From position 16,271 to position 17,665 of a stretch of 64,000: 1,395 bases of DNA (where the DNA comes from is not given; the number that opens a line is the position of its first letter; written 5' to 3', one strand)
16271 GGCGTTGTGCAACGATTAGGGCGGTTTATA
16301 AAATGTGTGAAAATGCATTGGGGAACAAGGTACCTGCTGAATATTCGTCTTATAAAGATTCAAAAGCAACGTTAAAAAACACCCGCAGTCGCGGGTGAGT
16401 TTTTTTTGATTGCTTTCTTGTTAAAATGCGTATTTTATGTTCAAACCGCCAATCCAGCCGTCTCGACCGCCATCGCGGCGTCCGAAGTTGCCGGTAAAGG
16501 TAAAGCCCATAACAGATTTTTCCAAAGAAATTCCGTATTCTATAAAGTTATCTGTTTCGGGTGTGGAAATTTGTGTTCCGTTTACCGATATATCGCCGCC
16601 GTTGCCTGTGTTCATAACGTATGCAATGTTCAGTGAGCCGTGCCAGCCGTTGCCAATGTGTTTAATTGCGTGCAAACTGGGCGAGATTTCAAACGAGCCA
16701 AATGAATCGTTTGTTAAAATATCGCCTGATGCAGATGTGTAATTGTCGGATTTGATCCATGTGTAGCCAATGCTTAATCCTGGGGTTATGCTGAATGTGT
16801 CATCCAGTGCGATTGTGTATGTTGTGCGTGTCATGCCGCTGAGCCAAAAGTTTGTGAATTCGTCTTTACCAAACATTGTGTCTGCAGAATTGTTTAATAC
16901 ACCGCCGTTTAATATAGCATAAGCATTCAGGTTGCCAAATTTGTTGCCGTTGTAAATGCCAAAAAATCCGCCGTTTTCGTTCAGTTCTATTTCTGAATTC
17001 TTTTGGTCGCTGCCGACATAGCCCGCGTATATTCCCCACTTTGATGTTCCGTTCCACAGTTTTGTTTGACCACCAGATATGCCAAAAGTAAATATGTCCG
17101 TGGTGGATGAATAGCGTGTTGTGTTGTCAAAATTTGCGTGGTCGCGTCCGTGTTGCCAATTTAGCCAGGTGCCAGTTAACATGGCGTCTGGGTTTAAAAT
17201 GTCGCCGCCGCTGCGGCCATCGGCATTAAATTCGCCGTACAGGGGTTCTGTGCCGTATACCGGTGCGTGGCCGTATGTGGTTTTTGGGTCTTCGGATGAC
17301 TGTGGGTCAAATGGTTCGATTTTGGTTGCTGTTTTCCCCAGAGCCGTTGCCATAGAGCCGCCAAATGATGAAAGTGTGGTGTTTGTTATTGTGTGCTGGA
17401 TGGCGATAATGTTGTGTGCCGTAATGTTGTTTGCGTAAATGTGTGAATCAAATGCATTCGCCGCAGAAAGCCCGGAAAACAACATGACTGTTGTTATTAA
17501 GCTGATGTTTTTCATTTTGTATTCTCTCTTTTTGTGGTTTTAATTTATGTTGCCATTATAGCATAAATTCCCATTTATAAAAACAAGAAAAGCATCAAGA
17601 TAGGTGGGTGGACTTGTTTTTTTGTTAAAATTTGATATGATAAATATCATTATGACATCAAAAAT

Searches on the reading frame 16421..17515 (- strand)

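Call 69: search_protein_families(library=pfam, proteins=[window:16421-17515:-], max_evalue=0.001)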
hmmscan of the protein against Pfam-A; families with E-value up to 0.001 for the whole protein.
window:16421-17515:- (364 aa): 1 family
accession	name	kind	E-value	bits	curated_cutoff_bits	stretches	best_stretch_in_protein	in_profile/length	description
PF03797.25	Autotransporter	-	1e-09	39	26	1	117-335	2-244/255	Autotransporter beta-domain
